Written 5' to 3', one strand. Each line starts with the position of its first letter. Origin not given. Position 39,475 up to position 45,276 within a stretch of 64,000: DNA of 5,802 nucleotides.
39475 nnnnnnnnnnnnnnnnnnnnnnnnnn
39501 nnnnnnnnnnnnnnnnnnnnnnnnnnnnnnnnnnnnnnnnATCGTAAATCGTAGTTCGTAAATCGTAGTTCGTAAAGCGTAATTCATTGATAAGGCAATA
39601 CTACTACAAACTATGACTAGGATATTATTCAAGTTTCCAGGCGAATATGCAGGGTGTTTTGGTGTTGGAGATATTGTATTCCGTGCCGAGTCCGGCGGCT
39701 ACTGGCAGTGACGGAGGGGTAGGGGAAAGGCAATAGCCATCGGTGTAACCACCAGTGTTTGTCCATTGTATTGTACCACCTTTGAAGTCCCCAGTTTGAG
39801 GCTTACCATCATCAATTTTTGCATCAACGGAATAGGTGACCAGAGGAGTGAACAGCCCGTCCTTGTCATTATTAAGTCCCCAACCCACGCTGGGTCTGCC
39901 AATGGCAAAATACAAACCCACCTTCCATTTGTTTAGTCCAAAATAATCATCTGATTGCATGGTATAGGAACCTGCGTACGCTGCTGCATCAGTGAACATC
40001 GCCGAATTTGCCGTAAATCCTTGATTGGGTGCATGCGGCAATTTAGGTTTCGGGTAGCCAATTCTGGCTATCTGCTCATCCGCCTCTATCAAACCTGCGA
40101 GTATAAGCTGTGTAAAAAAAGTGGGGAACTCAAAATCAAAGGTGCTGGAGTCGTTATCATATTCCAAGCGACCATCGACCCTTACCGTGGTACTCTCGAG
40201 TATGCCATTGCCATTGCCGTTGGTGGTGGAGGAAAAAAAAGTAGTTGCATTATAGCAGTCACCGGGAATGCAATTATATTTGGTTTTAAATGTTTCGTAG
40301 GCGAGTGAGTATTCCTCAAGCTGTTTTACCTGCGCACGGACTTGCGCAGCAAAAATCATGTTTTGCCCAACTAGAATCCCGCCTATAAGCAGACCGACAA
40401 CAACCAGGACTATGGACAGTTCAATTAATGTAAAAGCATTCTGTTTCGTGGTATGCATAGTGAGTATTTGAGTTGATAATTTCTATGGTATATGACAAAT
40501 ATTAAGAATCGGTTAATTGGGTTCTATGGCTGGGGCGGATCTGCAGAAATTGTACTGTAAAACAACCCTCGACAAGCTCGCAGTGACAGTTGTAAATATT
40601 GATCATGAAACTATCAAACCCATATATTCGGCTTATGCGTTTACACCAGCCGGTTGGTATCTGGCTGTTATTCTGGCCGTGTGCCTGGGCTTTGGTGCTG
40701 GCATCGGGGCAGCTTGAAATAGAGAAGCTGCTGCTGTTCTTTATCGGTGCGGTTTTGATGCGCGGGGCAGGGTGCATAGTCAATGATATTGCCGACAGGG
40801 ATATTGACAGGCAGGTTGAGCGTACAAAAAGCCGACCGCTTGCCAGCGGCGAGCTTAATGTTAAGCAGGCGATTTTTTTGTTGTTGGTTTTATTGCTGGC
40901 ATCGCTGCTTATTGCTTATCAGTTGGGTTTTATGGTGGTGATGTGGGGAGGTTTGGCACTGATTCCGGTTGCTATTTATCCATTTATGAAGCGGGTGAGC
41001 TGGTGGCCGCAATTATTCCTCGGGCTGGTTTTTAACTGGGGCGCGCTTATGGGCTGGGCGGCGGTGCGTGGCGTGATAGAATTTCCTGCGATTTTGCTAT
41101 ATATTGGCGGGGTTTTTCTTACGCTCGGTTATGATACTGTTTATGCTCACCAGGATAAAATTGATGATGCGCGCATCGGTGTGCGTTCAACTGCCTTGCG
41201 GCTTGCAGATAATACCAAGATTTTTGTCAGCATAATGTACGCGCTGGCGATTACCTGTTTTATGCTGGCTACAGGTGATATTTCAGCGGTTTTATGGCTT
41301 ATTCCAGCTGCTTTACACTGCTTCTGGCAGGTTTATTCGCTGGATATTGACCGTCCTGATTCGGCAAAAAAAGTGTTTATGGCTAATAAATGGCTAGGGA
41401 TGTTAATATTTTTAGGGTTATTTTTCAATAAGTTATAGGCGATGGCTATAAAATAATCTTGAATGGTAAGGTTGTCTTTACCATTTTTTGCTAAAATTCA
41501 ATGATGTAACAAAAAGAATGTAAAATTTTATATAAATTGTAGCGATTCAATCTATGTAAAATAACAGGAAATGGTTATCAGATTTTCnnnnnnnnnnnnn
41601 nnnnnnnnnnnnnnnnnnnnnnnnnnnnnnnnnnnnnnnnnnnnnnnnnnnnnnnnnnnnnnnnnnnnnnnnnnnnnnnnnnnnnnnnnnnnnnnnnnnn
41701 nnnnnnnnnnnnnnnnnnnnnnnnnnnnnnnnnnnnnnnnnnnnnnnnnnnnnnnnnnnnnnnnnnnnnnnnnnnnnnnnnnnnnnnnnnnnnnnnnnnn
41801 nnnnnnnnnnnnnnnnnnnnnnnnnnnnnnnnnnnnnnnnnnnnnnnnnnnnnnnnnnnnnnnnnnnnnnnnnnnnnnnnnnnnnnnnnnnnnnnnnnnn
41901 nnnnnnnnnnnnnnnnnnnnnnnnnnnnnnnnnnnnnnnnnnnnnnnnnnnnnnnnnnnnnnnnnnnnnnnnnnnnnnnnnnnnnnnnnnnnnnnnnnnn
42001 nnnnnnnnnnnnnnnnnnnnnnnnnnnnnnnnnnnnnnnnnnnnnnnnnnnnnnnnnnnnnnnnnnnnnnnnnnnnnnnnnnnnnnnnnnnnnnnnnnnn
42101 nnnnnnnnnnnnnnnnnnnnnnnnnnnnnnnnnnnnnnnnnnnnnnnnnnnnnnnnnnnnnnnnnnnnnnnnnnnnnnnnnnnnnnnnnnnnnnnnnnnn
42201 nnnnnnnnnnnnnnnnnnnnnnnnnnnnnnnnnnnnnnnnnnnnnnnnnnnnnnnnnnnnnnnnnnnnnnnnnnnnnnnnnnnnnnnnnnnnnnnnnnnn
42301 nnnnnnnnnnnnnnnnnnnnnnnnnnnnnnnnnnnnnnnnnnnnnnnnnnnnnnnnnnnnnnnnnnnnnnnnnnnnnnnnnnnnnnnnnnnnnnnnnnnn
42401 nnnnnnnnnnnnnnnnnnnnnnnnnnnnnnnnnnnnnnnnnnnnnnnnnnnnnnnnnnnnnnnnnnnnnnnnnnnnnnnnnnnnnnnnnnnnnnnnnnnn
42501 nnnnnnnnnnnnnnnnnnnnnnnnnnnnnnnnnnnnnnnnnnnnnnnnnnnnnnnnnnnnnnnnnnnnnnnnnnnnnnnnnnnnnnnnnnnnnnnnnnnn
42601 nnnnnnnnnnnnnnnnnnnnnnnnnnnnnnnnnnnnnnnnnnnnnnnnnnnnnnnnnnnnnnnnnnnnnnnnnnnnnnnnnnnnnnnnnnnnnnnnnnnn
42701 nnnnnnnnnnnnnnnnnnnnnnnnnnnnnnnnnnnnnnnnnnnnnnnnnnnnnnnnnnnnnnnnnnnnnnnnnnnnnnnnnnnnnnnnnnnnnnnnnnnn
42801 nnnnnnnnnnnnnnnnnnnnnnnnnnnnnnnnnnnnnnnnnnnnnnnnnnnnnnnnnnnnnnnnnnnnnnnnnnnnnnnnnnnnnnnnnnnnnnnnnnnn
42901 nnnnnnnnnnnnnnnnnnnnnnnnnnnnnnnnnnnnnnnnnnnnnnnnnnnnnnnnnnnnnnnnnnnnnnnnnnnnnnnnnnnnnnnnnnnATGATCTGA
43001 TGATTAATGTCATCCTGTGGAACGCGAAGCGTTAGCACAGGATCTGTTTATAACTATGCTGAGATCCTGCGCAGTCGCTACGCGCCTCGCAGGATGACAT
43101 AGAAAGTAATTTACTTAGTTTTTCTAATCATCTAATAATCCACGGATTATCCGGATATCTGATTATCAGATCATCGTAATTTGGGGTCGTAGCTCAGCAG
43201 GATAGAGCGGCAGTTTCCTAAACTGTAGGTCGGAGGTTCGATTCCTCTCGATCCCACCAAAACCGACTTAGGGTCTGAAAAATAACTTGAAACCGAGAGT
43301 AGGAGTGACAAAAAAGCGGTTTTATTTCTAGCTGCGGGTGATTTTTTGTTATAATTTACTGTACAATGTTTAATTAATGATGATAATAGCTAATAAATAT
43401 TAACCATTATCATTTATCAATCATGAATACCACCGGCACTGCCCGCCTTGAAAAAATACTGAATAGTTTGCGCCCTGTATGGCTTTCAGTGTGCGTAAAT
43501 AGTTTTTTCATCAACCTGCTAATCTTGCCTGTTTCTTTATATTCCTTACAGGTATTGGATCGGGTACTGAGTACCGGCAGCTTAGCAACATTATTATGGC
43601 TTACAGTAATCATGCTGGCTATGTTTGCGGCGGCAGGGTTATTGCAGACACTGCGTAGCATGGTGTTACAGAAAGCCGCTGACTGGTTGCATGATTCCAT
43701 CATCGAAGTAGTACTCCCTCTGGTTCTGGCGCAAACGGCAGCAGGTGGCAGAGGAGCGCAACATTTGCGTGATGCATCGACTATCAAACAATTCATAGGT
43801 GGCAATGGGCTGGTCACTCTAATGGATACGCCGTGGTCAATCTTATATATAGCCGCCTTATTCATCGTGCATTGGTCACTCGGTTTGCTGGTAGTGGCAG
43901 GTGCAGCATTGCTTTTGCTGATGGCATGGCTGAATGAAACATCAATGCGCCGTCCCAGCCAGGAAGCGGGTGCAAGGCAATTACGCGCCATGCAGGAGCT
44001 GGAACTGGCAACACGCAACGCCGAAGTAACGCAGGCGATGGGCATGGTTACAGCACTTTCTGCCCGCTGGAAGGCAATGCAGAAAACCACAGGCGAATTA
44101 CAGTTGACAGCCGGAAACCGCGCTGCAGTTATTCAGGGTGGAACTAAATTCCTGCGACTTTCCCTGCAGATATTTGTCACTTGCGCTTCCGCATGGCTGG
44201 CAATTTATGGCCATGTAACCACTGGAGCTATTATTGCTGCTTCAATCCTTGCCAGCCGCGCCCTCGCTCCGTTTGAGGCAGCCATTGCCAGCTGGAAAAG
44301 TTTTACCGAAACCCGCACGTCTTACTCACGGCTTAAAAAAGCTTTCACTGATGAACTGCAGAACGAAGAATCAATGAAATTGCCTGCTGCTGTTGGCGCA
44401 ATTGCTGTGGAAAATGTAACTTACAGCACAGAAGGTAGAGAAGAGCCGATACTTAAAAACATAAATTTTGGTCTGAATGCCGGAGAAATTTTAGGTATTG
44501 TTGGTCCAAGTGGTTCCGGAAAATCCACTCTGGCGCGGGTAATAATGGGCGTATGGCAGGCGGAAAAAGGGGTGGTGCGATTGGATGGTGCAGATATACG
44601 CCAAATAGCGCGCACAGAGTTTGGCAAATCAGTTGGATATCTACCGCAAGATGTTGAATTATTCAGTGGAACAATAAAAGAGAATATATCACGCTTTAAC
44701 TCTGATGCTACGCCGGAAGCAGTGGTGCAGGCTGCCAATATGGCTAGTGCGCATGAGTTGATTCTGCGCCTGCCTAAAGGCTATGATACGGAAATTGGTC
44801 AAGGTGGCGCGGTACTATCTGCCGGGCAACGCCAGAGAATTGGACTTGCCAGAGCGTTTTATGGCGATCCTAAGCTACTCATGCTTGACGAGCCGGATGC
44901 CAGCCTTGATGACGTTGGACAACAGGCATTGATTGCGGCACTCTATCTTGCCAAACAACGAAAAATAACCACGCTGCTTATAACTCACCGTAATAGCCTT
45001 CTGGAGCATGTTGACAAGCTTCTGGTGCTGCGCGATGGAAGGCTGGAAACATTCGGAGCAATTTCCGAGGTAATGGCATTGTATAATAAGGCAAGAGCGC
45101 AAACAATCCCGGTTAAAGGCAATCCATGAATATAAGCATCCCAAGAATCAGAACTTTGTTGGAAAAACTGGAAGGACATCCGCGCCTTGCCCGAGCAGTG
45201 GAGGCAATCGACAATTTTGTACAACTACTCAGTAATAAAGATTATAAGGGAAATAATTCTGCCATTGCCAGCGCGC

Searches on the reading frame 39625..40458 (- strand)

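Call 47: search_protein_families(library=pfam, proteins=[window:39625-40458:-], max_evalue=0.001)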
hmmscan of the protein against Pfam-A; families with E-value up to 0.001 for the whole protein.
window:39625-40458:- (277 aa): 1 family
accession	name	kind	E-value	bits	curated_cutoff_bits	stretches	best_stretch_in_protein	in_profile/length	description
PF07963.17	N_methyl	-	3.6e-05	23.6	21.2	1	5-29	3-27/27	Prokaryotic N-terminal methylation motif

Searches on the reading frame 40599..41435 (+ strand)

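Call 47: search_protein_families(library=pfam, proteins=[window:40599-41435:+], max_evalue=0.001)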
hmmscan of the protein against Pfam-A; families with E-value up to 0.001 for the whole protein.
window:40599-41435:+ (279 aa): 2 families
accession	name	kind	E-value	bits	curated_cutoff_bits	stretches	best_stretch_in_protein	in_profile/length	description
PF01040.23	UbiA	-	7.2e-62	209.3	34.2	1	24-262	1-245/250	UbiA prenyltransferase family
PF25140.1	PGAP1_TMD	-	0.00098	19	25.3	0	51-115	132-185/324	GPI inositol-deacylase transmembrane domain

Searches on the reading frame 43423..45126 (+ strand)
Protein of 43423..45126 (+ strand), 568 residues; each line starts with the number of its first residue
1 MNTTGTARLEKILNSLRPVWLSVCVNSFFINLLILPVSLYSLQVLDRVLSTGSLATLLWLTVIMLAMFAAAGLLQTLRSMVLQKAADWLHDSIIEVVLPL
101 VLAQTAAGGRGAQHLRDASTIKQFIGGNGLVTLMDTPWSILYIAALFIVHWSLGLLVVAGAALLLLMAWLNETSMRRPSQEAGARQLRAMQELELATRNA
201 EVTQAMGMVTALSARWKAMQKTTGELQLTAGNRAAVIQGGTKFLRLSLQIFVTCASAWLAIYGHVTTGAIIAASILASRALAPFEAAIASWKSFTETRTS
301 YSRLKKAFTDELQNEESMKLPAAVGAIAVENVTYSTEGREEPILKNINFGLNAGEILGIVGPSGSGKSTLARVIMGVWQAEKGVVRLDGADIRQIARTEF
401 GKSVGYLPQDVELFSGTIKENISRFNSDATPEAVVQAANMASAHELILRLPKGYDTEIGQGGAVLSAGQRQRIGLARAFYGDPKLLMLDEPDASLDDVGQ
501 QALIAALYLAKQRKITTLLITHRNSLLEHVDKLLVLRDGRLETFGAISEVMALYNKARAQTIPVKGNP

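Call 47: search_protein_families(library=pfam, proteins=[window:43423-45126:+], max_evalue=0.001)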
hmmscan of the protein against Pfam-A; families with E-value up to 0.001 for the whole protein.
window:43423-45126:+ (568 aa): 5 families
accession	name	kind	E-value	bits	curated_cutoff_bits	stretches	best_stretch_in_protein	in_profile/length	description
PF00005.33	ABC_tran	-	1.7e-33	116.5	25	1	344-492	1-136/137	ABC transporter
PF00664.28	ABC_membrane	-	8.7e-08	32.6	28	1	36-276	17-266/274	ABC transporter transmembrane region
PF13304.12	AAA_21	-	7.1e-06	26.7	27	0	465-527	238-303/304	AAA domain, putative AbiEii toxin, Type IV TA system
PF02463.25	SMC_N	-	3.6e-05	23.8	40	0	480-535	156-210/220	RecF/RecN/SMC N terminal domain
PF00004.35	AAA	-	9.9e-05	23.2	21.2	0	359-542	3-124/131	ATPase family associated with various cellular activities (AAA)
